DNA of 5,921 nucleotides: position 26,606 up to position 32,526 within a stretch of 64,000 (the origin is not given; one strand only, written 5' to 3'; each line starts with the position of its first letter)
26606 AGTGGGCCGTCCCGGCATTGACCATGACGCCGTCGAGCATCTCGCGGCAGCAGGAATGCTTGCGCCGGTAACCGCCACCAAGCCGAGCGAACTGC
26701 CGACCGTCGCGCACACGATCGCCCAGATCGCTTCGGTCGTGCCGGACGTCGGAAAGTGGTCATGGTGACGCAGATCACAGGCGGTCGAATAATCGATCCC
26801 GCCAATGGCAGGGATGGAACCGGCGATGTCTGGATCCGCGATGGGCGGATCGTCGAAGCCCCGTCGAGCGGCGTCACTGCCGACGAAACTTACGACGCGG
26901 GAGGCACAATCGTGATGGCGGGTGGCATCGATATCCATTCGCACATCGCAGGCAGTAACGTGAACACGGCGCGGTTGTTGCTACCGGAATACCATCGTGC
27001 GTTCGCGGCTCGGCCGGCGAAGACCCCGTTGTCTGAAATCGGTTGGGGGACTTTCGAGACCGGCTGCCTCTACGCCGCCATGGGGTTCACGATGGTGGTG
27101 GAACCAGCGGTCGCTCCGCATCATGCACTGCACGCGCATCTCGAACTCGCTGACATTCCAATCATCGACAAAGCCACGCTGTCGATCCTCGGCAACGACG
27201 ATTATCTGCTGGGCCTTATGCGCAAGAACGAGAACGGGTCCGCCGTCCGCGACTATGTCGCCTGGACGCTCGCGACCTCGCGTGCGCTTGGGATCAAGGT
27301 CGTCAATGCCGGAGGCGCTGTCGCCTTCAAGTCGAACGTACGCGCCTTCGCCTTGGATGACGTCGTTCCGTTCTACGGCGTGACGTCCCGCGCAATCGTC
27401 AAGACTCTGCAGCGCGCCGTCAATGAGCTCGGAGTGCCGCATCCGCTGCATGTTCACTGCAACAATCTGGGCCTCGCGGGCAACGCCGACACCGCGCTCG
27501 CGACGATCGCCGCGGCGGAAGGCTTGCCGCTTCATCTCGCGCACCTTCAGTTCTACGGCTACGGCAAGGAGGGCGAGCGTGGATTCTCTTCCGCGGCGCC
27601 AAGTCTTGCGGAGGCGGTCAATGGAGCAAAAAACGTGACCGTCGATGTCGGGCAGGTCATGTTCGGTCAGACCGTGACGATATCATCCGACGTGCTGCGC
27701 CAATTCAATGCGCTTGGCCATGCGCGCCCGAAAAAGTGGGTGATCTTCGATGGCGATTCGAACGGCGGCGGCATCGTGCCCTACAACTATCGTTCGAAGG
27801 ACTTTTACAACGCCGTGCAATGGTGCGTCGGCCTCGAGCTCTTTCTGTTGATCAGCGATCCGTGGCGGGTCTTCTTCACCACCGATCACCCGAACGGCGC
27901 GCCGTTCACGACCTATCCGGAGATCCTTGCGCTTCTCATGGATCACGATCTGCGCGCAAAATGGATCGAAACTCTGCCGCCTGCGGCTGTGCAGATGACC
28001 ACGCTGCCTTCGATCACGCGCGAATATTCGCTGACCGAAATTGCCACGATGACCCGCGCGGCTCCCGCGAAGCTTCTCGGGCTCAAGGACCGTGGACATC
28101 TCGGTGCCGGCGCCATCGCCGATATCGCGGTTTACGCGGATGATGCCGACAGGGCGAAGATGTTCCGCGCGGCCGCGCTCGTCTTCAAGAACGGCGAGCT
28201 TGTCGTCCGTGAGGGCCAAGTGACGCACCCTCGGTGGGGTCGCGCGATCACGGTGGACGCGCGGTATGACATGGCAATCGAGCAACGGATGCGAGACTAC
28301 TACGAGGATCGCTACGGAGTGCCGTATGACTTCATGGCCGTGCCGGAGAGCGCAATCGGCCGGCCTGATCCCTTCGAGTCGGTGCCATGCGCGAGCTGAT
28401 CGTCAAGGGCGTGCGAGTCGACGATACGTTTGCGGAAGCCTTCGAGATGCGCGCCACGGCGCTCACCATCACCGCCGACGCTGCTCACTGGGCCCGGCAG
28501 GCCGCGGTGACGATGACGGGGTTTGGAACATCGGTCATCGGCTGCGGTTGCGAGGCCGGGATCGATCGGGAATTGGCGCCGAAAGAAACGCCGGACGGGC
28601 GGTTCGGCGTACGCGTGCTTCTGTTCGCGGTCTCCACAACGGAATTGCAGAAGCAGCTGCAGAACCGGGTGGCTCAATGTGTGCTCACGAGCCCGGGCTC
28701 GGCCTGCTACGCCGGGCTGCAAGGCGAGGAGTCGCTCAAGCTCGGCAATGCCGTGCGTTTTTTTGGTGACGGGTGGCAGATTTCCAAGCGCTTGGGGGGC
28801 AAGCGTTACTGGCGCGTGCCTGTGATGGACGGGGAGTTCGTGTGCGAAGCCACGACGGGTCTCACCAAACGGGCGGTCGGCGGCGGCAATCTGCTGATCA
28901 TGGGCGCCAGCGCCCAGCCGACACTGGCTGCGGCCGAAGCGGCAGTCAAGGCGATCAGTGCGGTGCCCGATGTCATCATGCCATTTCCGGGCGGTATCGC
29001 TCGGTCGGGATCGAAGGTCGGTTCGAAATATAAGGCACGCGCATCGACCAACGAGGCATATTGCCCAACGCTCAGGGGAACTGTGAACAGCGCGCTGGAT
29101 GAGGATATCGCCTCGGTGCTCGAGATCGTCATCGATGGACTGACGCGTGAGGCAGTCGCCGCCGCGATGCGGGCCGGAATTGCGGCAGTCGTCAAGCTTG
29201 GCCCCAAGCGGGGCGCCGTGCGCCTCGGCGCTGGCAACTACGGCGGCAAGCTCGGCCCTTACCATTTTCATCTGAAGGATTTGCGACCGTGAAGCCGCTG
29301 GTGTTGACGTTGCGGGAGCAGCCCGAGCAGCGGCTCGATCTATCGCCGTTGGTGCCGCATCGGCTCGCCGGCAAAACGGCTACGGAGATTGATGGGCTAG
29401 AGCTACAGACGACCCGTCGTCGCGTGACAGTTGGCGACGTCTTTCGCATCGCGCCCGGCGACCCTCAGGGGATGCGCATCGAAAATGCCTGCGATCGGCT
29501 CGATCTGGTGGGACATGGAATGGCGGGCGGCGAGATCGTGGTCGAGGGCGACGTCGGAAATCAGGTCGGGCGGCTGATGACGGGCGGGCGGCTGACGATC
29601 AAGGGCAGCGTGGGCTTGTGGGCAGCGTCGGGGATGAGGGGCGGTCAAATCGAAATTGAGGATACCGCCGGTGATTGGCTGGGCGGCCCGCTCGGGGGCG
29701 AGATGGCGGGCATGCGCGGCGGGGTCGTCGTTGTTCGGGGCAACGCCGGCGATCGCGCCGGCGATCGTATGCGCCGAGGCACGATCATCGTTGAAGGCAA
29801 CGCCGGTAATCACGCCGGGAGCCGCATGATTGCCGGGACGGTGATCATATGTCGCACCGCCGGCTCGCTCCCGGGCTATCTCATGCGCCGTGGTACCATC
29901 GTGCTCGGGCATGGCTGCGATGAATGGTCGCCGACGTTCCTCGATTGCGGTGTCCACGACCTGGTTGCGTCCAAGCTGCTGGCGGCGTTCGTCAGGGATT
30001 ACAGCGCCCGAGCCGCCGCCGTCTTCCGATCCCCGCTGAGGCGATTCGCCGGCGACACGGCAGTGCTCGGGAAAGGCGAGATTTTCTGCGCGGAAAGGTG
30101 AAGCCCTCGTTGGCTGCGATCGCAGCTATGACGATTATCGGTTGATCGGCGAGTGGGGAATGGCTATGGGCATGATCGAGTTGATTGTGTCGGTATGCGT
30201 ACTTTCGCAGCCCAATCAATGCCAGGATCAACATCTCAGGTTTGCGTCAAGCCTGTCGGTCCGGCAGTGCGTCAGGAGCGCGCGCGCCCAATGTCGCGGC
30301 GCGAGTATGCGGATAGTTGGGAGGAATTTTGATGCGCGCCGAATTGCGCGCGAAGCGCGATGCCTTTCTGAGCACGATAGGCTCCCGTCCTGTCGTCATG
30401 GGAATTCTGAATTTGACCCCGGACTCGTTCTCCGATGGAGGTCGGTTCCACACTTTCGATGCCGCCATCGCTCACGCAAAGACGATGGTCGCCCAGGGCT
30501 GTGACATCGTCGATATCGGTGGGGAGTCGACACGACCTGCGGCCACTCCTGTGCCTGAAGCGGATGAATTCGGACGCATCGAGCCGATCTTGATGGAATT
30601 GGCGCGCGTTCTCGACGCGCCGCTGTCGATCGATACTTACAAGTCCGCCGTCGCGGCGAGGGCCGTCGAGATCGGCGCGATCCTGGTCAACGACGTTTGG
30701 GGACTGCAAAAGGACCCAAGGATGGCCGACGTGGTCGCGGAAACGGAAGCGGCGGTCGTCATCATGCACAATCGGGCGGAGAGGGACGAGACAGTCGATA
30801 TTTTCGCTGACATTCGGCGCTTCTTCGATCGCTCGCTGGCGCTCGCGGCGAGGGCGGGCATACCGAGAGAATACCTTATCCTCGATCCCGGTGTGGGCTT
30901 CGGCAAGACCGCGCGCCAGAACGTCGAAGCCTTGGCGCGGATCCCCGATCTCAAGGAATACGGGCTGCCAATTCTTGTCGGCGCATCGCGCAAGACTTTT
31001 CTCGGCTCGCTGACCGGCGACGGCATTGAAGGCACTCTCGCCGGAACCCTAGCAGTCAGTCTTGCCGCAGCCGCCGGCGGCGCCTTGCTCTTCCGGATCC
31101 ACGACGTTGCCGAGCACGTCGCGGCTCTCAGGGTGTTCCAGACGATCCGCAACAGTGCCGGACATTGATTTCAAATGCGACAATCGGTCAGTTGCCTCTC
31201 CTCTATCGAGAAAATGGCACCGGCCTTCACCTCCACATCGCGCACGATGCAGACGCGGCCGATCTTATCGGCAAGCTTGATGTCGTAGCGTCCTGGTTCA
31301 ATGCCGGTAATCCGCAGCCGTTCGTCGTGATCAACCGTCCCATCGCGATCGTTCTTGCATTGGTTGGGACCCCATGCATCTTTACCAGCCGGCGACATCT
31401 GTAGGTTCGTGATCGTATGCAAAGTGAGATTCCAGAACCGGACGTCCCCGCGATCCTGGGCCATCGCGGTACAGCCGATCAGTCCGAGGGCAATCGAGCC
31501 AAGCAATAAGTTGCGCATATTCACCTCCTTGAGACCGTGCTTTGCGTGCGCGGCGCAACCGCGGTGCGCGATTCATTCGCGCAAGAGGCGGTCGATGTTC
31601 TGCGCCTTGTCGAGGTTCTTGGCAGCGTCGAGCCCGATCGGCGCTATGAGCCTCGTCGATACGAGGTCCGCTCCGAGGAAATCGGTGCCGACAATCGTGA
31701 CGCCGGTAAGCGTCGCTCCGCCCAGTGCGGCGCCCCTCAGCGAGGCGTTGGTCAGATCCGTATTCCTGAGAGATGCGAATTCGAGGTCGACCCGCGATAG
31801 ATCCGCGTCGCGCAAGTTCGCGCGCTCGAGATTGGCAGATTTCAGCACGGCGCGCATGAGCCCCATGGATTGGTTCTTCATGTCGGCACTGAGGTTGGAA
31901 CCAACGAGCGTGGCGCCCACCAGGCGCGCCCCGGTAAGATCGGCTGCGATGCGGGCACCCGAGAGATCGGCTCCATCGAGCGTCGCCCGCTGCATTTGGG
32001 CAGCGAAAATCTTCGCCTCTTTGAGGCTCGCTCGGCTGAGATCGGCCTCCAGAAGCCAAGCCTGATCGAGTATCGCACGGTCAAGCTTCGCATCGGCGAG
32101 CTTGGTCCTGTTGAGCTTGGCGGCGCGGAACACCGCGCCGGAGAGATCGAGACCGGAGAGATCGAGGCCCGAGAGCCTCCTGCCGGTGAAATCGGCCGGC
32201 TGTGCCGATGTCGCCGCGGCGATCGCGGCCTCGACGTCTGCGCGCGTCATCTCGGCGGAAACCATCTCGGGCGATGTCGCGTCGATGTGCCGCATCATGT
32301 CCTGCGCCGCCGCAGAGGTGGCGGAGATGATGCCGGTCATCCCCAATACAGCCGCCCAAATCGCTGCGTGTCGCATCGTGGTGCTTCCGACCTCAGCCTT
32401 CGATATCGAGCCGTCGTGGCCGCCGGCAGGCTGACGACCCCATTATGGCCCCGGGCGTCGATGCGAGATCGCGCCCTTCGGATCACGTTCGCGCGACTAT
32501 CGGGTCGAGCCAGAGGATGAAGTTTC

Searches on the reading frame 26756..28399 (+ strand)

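Call 63: search_protein_families(library=pfam, proteins=[window:26756-28399:+], max_evalue=0.001)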
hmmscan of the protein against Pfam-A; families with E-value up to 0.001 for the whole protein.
window:26756-28399:+ (547 aa): 2 families
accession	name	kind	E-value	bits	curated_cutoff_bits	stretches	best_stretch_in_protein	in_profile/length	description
PF07969.17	Amidohydro_3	-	1.7e-46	160.1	29.7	1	44-490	1-471/472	Amidohydrolase family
PF01979.26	Amidohydro_1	-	1.9e-05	24.6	25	0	402-464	259-322/345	Amidohydrolase family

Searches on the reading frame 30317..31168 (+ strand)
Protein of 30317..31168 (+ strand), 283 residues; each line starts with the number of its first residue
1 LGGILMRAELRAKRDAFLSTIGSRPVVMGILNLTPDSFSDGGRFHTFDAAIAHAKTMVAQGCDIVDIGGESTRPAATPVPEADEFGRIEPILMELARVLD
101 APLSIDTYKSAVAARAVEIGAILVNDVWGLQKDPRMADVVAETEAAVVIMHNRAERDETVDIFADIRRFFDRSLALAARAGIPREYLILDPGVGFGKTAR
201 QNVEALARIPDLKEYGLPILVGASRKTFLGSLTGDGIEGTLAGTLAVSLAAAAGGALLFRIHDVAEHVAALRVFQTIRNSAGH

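Call 63: search_protein_families(library=pfam, proteins=[window:30317-31168:+], max_evalue=0.001)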
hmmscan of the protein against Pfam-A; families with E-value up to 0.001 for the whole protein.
window:30317-31168:+ (283 aa): 1 family
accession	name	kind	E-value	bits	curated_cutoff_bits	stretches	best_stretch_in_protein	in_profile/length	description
PF00809.28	Pterin_bind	-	8e-74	248.8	25.5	1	28-262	1-244/244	Pterin binding enzyme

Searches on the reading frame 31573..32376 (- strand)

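Call 6: search_protein_families(library=pfam, proteins=[window:31573-32376:-])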
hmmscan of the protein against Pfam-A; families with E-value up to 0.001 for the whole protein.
window:31573-32376:- (267 aa): 3 families
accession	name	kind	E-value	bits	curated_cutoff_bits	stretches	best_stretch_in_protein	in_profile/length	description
PF00805.28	Pentapeptide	-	8.8e-33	111.9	20.2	5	173-210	3-40/40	Pentapeptide repeats (8 copies)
PF13599.13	Pentapeptide_4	-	3.6e-12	46.6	38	2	176-239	11-74/78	Pentapeptide repeat region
PF13576.12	Pentapeptide_3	-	5.1e-11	43.1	27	0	184-227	2-48/48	Pentapeptide repeats (9 copies)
